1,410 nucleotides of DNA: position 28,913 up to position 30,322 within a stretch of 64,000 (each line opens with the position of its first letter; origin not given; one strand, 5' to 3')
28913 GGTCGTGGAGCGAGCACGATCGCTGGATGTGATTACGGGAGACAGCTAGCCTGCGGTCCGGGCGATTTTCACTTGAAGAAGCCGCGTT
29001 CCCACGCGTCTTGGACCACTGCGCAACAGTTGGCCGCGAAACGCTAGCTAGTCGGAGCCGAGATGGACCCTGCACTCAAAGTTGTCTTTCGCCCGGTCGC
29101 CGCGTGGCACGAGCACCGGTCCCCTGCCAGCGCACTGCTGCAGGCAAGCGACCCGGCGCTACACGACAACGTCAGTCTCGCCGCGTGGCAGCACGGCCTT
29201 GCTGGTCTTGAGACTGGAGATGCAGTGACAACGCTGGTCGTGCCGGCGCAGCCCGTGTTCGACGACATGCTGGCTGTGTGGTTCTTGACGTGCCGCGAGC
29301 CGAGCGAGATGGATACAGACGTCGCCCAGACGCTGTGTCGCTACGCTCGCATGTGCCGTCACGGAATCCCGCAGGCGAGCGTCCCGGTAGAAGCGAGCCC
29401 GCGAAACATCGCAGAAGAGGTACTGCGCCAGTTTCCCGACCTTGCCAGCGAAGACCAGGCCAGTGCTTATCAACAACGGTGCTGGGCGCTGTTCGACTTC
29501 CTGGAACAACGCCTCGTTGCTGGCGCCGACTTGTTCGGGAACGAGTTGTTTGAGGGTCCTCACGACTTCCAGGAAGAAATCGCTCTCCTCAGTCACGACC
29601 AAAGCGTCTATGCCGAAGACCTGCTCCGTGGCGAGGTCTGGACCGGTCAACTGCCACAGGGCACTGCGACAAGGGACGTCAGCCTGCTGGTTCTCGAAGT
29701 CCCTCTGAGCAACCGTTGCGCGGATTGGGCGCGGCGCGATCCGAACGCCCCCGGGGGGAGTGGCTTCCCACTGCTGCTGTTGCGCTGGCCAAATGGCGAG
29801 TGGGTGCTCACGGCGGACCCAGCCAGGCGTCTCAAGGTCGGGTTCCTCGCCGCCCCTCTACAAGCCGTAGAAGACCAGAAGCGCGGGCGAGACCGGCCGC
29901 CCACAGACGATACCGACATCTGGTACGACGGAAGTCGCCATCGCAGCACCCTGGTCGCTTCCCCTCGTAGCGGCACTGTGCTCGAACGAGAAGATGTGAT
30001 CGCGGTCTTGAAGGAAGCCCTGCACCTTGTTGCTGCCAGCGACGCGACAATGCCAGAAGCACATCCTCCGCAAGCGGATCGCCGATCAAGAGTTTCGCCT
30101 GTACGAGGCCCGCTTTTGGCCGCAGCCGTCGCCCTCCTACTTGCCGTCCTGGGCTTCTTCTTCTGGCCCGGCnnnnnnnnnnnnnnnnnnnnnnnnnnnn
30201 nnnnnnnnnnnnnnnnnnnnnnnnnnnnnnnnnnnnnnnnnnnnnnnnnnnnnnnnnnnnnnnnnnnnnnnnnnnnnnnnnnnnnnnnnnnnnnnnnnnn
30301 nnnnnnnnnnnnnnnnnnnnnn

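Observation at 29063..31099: Membrane-anchored caspase-like (C14) protein with large unknown N-terminal domain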

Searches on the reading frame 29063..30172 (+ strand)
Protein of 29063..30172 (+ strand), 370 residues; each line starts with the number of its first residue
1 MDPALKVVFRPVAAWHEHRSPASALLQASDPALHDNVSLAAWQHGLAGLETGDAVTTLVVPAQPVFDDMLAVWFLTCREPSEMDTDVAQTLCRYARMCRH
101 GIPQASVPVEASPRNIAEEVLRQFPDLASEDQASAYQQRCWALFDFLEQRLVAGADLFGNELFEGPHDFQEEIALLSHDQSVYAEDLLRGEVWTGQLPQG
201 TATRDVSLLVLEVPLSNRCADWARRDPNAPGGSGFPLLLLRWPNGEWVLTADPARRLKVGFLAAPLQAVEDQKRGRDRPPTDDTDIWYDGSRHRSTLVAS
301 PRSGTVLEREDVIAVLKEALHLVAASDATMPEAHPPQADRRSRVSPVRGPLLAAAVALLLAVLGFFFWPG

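Call 9: search_protein_families(library=pfam, proteins=[window:29063-30172:+], max_evalue=10)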
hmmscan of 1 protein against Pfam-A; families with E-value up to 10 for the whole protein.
window:29063-30172:+ (370 aa): 1 family
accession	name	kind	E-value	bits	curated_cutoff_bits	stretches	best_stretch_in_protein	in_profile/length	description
PF13305.11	TetR_C_33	-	1.7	9.8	26.8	1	20-71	58-101/103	Tetracyclin repressor-like, C-terminal domain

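Call 11: find_homologous_proteins(query=A1, max_evalue=0.01)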
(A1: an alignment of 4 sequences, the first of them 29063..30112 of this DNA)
Query A1 (4 sequences) (350 aa, profile of the alignment): 2 proteins with E <= 0.01 among 8000 candidates.
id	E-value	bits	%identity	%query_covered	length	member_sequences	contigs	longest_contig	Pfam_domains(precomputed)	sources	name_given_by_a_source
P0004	1.8e-140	486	35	74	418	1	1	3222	-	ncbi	ncbi:MAG: hypothetical protein ACYC8T_37260, partial [Myxococcaceae bacterium]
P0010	3.7e-53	199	32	79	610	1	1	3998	PF00656.28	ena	-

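Call 20: predict_structure(alignment_id=A1)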
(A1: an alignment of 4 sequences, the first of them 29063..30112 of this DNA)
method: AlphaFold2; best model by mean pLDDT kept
length: 350 residues; sequences in the alignment: 4
mean_pLDDT: 59.9   pTM: 0.54
mean pLDDT of the five models: 59.9, 50.1, 50.0, 39.1, 38.5
residues with pLDDT >= 90: 0; 70-90: 124; 50-70: 112; < 50: 114
segments of 3 or more residues with pLDDT < 50: 1-3, 12-34, 51-53, 100-125, 180-182, 219-233, 281-285, 290-292, 327-350
pLDDT, mean of each block of 10 residues (from residue 1): 60 37 40 57 68 57 69 75 79 67 36 40 52 77 85 70 57 59 54 71 68 58 38 62 69 66 81 63 48 58 67 87 57 28 33
secondary structure, 60 per line:
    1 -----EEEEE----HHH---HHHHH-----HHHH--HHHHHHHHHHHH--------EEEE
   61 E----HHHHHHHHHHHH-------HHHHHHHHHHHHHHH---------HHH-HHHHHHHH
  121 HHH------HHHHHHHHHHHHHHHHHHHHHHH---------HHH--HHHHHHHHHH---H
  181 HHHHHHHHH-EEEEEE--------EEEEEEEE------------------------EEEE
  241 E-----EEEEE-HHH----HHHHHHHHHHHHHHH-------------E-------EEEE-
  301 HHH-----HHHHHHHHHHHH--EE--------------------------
elements in order: E6-10 H21-25 H31-34 H37-48 E57-61 H66-77 H85-99 H113-123 H130-152 H167-176 H180-189 E191-196 E205-212 E237-241 E247-251 H260-274 E296-299 H309-320

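Call 21: find_encoding_contigs(protein=P0010, flank=10000)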
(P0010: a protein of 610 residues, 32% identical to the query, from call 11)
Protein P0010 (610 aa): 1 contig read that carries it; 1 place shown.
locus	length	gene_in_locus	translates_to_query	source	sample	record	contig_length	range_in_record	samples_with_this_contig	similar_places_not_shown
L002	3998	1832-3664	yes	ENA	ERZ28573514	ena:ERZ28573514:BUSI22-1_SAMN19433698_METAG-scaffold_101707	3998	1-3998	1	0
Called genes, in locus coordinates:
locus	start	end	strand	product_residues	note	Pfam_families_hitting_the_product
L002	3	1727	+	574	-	?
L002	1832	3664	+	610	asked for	PF00656:Peptidase_C14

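Call 23: search_protein_representatives(alignment_id=A2)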
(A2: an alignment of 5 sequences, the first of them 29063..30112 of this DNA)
Query: 5 sequences, 328 profile positions. Proteins with E-value up to 0.001 (for the whole library): 957; up to 1e-10: 573; up to 1e-30: 256. The best 150 are listed.
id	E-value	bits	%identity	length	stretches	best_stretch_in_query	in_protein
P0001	1.1e-147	507.7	-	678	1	1-327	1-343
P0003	1.2e-144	497.7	-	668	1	3-327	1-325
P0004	7.1e-132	455.7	-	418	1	3-327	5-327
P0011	2.5e-101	355.3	-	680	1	23-321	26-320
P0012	3.2e-98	345.1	-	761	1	26-319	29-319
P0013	1.5e-97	343.0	-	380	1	26-323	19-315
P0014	2.4e-93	329.1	-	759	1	9-325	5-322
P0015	1.2e-92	326.8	-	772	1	21-318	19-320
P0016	2.4e-92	325.8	-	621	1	5-324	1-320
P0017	1.3e-91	323.4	-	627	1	4-320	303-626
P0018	1.6e-91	323.1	-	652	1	29-325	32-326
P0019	1.7e-90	319.7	-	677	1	7-323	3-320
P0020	2.1e-90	319.4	-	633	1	25-320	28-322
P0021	2.3e-90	319.3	-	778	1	23-319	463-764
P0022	2.6e-90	319.1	-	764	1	32-327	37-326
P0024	9.2e-90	317.3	-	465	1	3-327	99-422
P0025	1.4e-89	316.8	-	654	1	5-320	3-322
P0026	4.1e-89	315.2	-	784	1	31-323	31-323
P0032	1.6e-87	310.0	-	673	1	24-327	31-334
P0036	5.0e-87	308.3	-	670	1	23-324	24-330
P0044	2.3e-85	302.9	-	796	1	27-318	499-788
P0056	1.5e-82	293.6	-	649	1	1-320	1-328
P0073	6.5e-79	281.7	-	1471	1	31-327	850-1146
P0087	7.2e-77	274.9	-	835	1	5-326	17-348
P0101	1.4e-74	267.5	-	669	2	29-320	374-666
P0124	3.2e-71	256.4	-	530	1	7-319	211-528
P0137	4.6e-70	252.6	-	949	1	46-319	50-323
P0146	1.6e-68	247.5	-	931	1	30-323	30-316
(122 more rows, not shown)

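Call 32: search_solved_structures(query=A2, max_evalue=10, show_alignments=2)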
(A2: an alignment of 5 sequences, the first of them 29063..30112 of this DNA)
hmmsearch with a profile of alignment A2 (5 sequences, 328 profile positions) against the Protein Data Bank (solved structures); distinct sequences matched with E-value up to 10: 1.
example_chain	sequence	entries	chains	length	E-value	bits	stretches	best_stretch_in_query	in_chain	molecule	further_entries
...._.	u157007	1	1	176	1.7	10.8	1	219-247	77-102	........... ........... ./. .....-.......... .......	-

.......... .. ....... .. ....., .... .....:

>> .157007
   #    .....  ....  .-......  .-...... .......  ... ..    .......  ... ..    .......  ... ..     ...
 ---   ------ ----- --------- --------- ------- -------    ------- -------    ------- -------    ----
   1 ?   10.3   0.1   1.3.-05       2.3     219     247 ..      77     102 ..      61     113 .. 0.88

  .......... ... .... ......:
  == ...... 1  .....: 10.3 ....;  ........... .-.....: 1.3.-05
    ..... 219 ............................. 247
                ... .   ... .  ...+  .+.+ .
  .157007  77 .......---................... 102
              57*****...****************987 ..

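Call 34: list_cluster_members(proteins=[P0011, P0012, P0016, P0017, P0021, P0073, P0056, P0019, P0032, P0137])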
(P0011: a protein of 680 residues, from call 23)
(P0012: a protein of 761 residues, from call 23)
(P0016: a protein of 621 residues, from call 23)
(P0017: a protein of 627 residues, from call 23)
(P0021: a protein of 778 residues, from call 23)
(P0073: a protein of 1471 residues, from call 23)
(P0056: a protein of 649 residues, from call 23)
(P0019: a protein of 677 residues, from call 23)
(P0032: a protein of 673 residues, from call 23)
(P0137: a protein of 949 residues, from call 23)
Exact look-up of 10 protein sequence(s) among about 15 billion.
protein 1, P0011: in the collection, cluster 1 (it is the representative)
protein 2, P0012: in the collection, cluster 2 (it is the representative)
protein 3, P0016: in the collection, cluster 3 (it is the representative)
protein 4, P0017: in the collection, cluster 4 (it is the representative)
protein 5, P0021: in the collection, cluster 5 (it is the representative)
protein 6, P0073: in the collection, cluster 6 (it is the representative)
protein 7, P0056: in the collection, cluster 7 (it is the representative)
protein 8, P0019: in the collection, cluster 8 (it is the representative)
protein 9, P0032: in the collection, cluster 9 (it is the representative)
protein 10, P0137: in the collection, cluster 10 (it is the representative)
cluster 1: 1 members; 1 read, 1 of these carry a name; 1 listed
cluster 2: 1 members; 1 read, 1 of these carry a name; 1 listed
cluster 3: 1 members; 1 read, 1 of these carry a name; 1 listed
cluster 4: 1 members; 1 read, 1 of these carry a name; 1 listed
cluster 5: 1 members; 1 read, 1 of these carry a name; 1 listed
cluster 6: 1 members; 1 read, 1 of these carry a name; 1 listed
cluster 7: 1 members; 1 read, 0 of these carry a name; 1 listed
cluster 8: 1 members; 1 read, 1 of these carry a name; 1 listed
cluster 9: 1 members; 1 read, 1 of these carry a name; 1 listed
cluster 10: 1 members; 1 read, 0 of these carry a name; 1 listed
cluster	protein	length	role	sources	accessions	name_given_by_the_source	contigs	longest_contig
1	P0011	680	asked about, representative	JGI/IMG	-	hypothetical protein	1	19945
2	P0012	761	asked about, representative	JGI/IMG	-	hypothetical protein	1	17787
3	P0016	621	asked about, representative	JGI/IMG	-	hypothetical protein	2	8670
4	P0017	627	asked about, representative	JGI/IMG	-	serine/threonine protein kinase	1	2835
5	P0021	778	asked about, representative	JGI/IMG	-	hypothetical protein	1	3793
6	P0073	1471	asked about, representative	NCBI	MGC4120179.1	MAG: trypsin-like peptidase domain-containing protein [Myxococcales bacterium]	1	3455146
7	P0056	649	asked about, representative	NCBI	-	-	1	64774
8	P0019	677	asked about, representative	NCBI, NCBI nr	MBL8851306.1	MAG: caspase family protein [Planctomycetaceae bacterium] | caspase family protein [Planctomycetaceae bacterium]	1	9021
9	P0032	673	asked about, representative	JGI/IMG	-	hypothetical protein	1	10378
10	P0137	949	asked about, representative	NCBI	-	-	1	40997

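Call 37: find_related_loci(query=A1, collection=genome_contigs, flank=6000)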
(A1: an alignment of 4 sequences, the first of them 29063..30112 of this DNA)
Query A1 (350 aa) in genome_contigs; peptide patterns used: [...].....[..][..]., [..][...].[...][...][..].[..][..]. (x = any residue, [..] = any of these).
119 stretches matched a pattern; 1 encode a relative of the query (tblastn E <= 1e-3); 1 distinct loci.
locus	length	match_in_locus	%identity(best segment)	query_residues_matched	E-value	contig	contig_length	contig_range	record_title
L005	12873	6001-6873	34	36-322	1e-36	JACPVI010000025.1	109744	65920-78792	MAG: Myxococcales bacterium isolate NC_groundwater_780_Ag_S2p5_69_11 JBCH_GD18_4_SO25_S179_scaffold_267538, whole genome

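Call 39: find_encoding_contigs(protein=P0056, flank=8000, max_places=2)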
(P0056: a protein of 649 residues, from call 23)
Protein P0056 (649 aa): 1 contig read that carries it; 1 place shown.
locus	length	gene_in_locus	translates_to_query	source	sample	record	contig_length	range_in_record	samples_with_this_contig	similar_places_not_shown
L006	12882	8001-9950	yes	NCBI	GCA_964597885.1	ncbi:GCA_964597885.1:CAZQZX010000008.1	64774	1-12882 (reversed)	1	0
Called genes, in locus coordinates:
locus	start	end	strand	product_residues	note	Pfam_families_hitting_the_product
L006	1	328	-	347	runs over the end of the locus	-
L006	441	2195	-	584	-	PF00561:Abhydrolase_1, PF12146:Hydrolase_4, PF12697:Abhydrolase_6 (weak)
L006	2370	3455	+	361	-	PF00188:CAP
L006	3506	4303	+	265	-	PF09335:VTT_dom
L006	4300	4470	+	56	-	-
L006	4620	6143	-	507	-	-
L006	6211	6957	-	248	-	PF08334:T2SSG (faint)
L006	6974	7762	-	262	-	PF08334:T2SSG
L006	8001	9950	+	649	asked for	PF00656:Peptidase_C14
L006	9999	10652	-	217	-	-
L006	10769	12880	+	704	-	?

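Call 40: find_encoding_contigs(protein=P0011, flank=8000, max_places=2)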
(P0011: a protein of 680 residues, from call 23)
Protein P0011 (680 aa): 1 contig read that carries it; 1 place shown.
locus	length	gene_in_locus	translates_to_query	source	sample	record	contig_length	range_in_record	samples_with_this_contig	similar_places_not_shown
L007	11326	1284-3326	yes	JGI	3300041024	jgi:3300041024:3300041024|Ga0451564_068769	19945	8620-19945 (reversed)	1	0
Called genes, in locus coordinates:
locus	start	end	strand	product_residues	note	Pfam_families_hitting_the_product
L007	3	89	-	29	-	?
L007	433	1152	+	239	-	-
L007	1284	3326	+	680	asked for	PF00656:Peptidase_C14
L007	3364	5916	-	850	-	PF13365:Trypsin_2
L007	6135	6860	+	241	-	-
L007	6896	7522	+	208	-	-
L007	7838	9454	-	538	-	PF13371:TPR_9 (faint), PF20308:TPR-S, PF07719:TPR_2 (faint), PF02026:RyR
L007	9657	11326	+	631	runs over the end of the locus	PF00005:ABC_tran, PF00006:ATP-synt_ab (faint), PF02463:SMC_N (faint), PF13476:AAA_23 (faint), PF13304:AAA_21 (weak), PF12848:ABC_tran_Xtn, PF00005:ABC_tran, PF16326:ABC_tran_CTD, +7 more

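Call 42: find_encoding_contigs(protein=P0137, flank=8000, max_places=2)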
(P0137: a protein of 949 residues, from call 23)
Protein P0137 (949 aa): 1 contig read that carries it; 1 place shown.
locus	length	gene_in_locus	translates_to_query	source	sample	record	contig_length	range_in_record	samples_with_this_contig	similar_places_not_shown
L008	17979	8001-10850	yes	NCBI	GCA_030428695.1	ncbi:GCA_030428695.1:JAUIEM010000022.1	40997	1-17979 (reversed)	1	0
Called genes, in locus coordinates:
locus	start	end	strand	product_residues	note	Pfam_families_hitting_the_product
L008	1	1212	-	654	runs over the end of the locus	PF22745:Nlig-Ia, PF01653:DNA_ligase_aden, PF03120:OB_DNA_ligase, PF12826:HHH_2, PF14520:HHH_5 (weak)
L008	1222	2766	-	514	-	PF02321:OEP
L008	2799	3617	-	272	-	PF00160:Pro_isomerase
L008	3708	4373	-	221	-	-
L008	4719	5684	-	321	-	PF02195:ParB_N, PF17762:HTH_ParB, PF23552:ParB_C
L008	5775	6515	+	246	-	-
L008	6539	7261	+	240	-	PF00149:Metallophos, PF12850:Metallophos_2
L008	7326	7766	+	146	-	PF21982:RecX_HTH1, PF04361:DUF494 (weak), PF02631:RecX_HTH2 (weak), PF21981:RecX_HTH3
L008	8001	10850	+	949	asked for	PF00069:Pkinase, PF07714:PK_Tyr_Ser-Thr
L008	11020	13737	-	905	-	PF00069:Pkinase, PF07714:PK_Tyr_Ser-Thr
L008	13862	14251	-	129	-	-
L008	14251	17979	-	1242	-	?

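Call 43: find_encoding_contigs(protein=P0012, flank=8000, max_places=2)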
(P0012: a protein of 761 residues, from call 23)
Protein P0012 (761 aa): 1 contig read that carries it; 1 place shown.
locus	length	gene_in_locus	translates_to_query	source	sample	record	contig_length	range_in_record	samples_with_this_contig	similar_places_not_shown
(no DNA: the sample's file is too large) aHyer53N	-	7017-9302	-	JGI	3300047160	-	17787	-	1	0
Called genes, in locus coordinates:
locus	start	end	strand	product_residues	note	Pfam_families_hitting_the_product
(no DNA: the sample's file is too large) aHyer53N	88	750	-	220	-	PF03193:RsgA_GTPase (weak), PF13191:AAA_16 (weak), PF01926:MMR_HSR1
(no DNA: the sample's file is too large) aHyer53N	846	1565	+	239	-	PF00733:Asn_synthase (weak), PF06508:QueC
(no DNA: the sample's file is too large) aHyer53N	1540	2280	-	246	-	PF00775:Dioxygenase_C, PF13620:CarboxypepD_reg (faint)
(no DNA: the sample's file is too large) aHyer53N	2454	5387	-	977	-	PF01565:FAD_binding_4, PF02913:FAD-oxidase_C, PF13183:Fer4_8, PF13534:Fer4_17, PF02754:CCG (faint)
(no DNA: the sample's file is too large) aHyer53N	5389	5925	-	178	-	PF07617:DUF1579 (faint)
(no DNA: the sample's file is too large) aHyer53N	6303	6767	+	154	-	-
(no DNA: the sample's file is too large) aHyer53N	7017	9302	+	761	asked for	PF00656:Peptidase_C14 (weak)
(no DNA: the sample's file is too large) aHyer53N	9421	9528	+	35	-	-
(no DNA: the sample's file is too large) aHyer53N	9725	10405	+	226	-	-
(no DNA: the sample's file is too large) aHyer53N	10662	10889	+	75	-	-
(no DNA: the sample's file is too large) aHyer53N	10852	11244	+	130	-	-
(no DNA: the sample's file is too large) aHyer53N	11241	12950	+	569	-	PF09250:Prim-Pol, PF08708:PriCT_1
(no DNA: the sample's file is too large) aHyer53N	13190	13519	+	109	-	PF12843:QSregVF_b (weak)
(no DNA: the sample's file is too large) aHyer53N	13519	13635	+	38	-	-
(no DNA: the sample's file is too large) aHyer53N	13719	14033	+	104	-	-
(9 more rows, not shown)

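Call 48: fold_search(model_id=the predicted structure, library=pdb)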
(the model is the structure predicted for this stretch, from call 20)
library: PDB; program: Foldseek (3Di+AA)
matches with E <= 10: 165; with E <= 0.001: 0
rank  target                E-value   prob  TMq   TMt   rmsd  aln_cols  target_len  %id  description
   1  2qb6_A                2.0e-03  0.72  0.23  0.21  18.9       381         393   12  Saccharomyces cerevisiae cytosolic exopolyphosphatase, sulfate complex (released 2007-12-11)
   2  6mtz_B                1.1e-01  0.20  0.20  0.20  18.0       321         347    9  Crystal structure of an uncharacterized protein from Helicobacter pylori G27 (released 2018-12-19)
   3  8xl0_E                2.4e-01  0.07  0.11  0.03  20.1       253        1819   12  Citrate-induced filament of human acetyl-coenzyme A carboxylase 1 (ACC1-citrate) (released 2024-10-23)
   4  8xkz_C                2.4e-01  0.07  0.11  0.03  20.1       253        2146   12  Core region of the citrate-induced human acetyl-CoA carboxylase 1 filament (ACC1-citrate) (released 2024-10-23)
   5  8rkd_B                5.8e-01  0.07  0.12  0.11  13.5       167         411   17  TadA/CpaF with AMPPNP (released 2024-08-14)
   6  9rp3_A                6.8e-01  0.03  0.11  0.10  20.9       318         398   10  Structure of Avast type 5 activator (Gp316, JADA jumbophage protein) (released 2025-07-02)
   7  7zju_A                1.0e+00  0.03  0.10  0.13  13.4       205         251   11  Structure of human USPL1 in covalent complex with SUMO3-2Br probe (released 2023-09-27)
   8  8qq7                  1.1e+00  0.03  0.11  0.10  18.9       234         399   12  Structure of SpNOX: a Bacterial NADPH oxidase (released 2024-05-08)
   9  8dqp_A                1.2e+00  0.05  0.12  0.11  14.2       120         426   18  Crystal structure of Arabidopsis thaliana COSY in complex with scopoletin (released 2023-01-11)
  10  8rjf_A                1.4e+00  0.06  0.13  0.11  13.6       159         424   16  TadA/CpaF with ADP (released 2024-08-14)
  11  8p19                  1.5e+00  0.02  0.08  0.09  13.6       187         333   12  USP28 USP domain apo (released 2024-05-22)
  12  2vxo_B                1.5e+00  0.01  0.11  0.07  23.8       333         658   10  Human GMP synthetase in complex with XMP (released 2008-08-12)
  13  7upq_J                1.6e+00  0.04  0.11  0.17  15.2       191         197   14  Crystal structure of designed heterotrimeric assembly DHT03_1arm_A21/B/C (released 2022-12-14)
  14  6e2q_B                1.6e+00  0.03  0.11  0.09  14.8       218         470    9  Structure of human JAK2 FERM/SH2 in complex with Erythropoietin Receptor (released 2018-08-08)
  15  9cyc_A                1.6e+00  0.02  0.11  0.12  19.3       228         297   14  SARS-CoV-2 PLpro in complex with inhibitor WEHI-P2 (released 2025-04-09)
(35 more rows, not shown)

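Call 55: search_protein_families(library=pfam, proteins=[P0073, P0137, P0021, P0017, P0024, P0146, P0087, P0044, P0101, P0124], max_evalue=0.001)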
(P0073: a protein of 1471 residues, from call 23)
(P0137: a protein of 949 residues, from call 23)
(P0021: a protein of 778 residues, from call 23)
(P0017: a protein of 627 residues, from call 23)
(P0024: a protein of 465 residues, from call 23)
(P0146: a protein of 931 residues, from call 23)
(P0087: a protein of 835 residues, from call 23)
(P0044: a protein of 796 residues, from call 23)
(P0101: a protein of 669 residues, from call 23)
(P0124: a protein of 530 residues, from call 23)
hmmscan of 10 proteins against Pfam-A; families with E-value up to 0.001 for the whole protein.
P0073 (1471 aa): 3 families
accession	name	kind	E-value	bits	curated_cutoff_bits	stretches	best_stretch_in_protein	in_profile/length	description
PF13365.12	Trypsin_2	-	5.7e-17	63.2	27.6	1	99-288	1-144/144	Trypsin-like peptidase domain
PF00656.27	Peptidase_C14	-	8.1e-09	35.9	21.4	1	1211-1405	10-192/233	Caspase domain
PF00089.32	Trypsin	-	1e-08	35.8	20.6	1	110-298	35-204/220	Trypsin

P0137 (949 aa): 2 families
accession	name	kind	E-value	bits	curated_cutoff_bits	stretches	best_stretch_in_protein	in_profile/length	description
PF00069.31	Pkinase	-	6.3e-44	150.8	31.7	1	696-938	1-252/263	Protein kinase domain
PF07714.23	PK_Tyr_Ser-Thr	-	2.6e-28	99.5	23.1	1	698-937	3-248/258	Protein tyrosine and serine/threonine kinase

P0021 (778 aa): 3 families
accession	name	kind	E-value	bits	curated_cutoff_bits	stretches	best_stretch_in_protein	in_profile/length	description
PF00069.31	Pkinase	-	1.9e-50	172.2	31.7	1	179-385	1-198/263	Protein kinase domain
PF07714.23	PK_Tyr_Ser-Thr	-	5.1e-33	114.9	23.1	1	182-386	4-207/258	Protein tyrosine and serine/threonine kinase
PF01636.29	APH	-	8.3e-05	22.9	23.2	0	216-289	32-104/239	Phosphotransferase enzyme family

P0017 (627 aa): 5 families
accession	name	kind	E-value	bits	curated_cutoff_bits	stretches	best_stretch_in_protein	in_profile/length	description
PF00069.31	Pkinase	-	1.9e-53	182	31.7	1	40-247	1-199/263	Protein kinase domain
PF07714.23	PK_Tyr_Ser-Thr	-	1.4e-37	129.8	23.1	1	42-248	3-208/258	Protein tyrosine and serine/threonine kinase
PF03109.22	ABC1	-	3.7e-06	26.7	22.9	1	82-187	118-217/244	ABC1 atypical kinase-like domain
PF01636.29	APH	-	9.2e-06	26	23.2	0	138-184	148-197/239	Phosphotransferase enzyme family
PF14531.12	Kinase-like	-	2.2e-05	24.3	25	1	129-248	137-254/289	Kinase-like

P0024 (465 aa): 0 families

P0146 (931 aa): 1 family
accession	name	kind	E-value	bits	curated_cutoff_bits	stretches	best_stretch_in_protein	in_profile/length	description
PF13365.12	Trypsin_2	-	3e-13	51.2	27.6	1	399-591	1-144/144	Trypsin-like peptidase domain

P0087 (835 aa): 1 family
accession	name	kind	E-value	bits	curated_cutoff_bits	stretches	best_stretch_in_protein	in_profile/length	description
PF00656.27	Peptidase_C14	-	3.7e-10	40.3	21.4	1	546-783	5-193/233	Caspase domain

P0044 (796 aa): 3 families
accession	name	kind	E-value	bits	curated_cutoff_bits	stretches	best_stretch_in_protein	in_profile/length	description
PF00069.31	Pkinase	-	3.4e-44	151.7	31.7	1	177-388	1-207/263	Protein kinase domain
PF07714.23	PK_Tyr_Ser-Thr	-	3e-34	118.9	23.1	1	178-393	2-220/258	Protein tyrosine and serine/threonine kinase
PF01636.29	APH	-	4.4e-05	23.8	23.2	1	214-323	88-198/239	Phosphotransferase enzyme family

P0101 (669 aa): 4 families
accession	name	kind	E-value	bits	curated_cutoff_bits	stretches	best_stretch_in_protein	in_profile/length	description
PF00069.31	Pkinase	-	3.2e-54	184.5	31.7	1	12-286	2-254/263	Protein kinase domain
PF07714.23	PK_Tyr_Ser-Thr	-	1.2e-35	123.5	23.1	1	14-230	4-220/258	Protein tyrosine and serine/threonine kinase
PF03109.22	ABC1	-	1e-07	31.8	22.9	1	67-165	121-219/244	ABC1 atypical kinase-like domain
PF17667.7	Pkinase_fungal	-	4.4e-05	22.8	24.1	1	131-206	305-384/387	Fungal protein kinase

P0124 (530 aa): 1 family
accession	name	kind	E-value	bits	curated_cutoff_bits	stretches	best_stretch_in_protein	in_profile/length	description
PF00211.25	Guanylate_cyc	-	4e-12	46.5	21.9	1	4-137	7-155/183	Adenylate and Guanylate cyclase catalytic domain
